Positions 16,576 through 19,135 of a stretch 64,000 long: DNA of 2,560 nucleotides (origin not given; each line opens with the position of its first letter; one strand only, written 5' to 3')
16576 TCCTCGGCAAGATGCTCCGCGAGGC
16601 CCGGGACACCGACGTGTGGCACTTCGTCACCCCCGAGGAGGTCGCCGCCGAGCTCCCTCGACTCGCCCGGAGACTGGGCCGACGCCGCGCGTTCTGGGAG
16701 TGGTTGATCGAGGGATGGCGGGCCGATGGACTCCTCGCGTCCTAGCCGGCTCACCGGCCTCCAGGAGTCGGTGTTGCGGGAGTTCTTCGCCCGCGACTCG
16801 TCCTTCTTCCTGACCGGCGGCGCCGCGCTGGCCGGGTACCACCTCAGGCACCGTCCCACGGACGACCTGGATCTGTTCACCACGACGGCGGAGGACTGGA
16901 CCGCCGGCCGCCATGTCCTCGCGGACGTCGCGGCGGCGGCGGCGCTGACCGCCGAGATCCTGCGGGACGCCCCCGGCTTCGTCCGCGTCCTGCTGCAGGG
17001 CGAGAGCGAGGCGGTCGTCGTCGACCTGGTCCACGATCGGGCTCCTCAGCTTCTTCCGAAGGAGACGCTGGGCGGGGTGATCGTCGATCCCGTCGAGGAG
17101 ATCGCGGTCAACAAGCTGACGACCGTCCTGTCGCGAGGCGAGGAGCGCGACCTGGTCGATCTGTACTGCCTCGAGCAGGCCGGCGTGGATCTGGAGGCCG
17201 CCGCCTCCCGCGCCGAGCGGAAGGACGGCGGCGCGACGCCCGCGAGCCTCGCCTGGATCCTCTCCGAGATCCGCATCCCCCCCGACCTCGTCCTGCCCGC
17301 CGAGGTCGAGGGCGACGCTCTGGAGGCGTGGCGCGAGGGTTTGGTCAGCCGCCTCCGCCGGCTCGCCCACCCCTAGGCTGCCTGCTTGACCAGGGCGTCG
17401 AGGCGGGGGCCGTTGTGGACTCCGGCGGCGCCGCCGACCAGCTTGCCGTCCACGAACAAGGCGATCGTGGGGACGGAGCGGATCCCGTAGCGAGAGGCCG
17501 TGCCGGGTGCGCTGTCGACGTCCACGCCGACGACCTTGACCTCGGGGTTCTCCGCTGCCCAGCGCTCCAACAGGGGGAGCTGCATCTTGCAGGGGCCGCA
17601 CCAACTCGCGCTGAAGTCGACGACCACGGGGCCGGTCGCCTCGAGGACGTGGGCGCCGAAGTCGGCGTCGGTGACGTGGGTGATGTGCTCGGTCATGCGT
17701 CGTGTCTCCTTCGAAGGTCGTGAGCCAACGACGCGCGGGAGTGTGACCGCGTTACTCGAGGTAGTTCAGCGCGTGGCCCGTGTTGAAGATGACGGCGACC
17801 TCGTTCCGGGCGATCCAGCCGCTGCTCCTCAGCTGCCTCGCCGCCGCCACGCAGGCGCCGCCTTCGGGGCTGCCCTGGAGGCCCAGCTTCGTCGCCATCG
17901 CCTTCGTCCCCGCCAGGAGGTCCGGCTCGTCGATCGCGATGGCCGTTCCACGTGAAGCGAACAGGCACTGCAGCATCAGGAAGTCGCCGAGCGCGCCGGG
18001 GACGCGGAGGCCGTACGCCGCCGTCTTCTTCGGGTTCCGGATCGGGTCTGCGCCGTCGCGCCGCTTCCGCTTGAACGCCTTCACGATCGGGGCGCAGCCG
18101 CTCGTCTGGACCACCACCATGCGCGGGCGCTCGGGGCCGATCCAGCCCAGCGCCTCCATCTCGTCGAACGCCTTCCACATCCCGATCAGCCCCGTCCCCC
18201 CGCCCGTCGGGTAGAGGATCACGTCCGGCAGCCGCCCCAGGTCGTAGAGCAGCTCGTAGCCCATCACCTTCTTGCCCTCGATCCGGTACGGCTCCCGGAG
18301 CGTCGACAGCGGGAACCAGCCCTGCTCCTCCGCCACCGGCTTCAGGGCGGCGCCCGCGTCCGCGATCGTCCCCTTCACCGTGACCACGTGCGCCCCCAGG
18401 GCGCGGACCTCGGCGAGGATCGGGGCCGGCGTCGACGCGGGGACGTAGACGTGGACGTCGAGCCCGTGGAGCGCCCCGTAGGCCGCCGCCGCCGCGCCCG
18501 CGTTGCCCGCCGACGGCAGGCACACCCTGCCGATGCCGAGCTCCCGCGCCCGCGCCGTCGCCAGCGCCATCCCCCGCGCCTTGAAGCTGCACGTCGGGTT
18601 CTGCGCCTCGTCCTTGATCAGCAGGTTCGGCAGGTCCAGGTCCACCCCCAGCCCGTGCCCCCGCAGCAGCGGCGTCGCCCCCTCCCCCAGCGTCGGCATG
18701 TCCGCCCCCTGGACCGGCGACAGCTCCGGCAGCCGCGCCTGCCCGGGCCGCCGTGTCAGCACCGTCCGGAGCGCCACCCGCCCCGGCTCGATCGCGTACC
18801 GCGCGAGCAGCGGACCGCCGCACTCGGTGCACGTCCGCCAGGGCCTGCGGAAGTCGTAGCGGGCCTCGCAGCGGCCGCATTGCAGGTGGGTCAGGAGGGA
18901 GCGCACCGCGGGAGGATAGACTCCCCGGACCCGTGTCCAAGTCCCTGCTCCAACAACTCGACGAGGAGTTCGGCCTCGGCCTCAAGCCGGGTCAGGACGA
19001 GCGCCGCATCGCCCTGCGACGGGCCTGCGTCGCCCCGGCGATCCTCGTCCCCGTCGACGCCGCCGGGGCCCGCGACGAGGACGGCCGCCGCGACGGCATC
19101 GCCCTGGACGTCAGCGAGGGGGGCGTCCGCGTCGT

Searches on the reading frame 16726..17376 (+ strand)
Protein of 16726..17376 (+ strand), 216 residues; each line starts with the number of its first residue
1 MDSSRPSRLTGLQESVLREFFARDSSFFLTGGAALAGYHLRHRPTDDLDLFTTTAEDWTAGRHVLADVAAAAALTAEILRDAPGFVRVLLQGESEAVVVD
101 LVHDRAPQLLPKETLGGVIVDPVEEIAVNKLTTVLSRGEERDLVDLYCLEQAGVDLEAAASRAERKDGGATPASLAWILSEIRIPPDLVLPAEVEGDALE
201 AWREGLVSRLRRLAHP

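Call 8: search_protein_families(library=pfam, proteins=[window:16726-17376:+], max_evalue=0.01)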
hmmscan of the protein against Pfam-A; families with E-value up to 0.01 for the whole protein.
window:16726-17376:+ (216 aa): 1 family
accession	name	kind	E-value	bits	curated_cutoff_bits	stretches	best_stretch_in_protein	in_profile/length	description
PF08843.17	AbiEii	-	1.8e-13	51.5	22.5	1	22-205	10-215/238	Nucleotidyl transferase AbiEii toxin, Type IV TA system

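Call 114: search_protein_families(library=padloc, proteins=[window:16726-17376:+], max_evalue=0.01)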
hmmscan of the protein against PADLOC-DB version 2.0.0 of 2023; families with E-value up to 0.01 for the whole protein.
window:16726-17376:+ (216 aa): 12 families
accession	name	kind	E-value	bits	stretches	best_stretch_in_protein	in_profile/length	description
PDLC02304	AbiEii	-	7.6e-06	24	1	118-159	156-198/260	AbiEii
PDLC02303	AbiEii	-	3.2e-05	21.5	1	96-166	117-197/249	AbiEii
PDLC02307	AbiEii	-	3.8e-05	21.6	1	14-149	13-144/219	AbiEii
PDLC02298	AbiEii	-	0.00019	19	1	19-183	21-191/220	AbiEii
PDLC02329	AbiEii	-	0.00031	18.1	1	18-70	46-97/294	AbiEii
PDLC02323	AbiEii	-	0.00039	18.1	0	123-154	157-188/248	AbiEii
PDLC02288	AbiEii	-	0.00081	16.4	0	25-71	51-98/294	AbiEii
PDLC02314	AbiEii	-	0.001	16.4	1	16-55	41-80/290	AbiEii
PDLC02328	AbiEii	-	0.0025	15.7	1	18-149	6-141/203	AbiEii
PDLC02321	AbiEii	-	0.0027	15.4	1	123-161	186-226/296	AbiEii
PDLC02291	AbiEii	-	0.0029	15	0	16-72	46-95/310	AbiEii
PDLC02330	AbiEii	-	0.0052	14.5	0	123-164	132-173/219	AbiEii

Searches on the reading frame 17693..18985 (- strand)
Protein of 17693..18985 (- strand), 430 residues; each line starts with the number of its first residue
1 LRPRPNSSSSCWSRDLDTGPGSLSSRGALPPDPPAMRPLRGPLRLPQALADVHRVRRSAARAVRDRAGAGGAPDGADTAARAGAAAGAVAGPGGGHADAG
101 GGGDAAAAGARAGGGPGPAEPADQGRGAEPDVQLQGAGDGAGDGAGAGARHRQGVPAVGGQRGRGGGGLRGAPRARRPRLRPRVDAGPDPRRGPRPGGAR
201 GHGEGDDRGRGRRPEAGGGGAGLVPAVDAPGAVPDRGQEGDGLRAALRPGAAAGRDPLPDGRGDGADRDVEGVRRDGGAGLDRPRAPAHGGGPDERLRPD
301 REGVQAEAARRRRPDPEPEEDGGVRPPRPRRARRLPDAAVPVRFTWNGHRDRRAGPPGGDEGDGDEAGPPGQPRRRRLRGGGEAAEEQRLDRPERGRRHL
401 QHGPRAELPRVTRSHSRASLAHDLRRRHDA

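Call 8: search_protein_families(library=pfam, proteins=[window:17693-18985:-], max_evalue=0.01)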
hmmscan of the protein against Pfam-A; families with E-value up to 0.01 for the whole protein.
window:17693-18985:- (430 aa): 0 families

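Call 37: search_protein_families(library=pfam, proteins=[window:17752-18906:-], max_evalue=0.0001)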
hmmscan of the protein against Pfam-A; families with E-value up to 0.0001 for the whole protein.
window:17752-18906:- (384 aa): 1 family
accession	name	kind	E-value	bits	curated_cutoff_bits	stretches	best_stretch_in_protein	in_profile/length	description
PF00291.31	PALP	-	5.5e-63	213.5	35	1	72-377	2-295/295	Pyridoxal-phosphate dependent enzyme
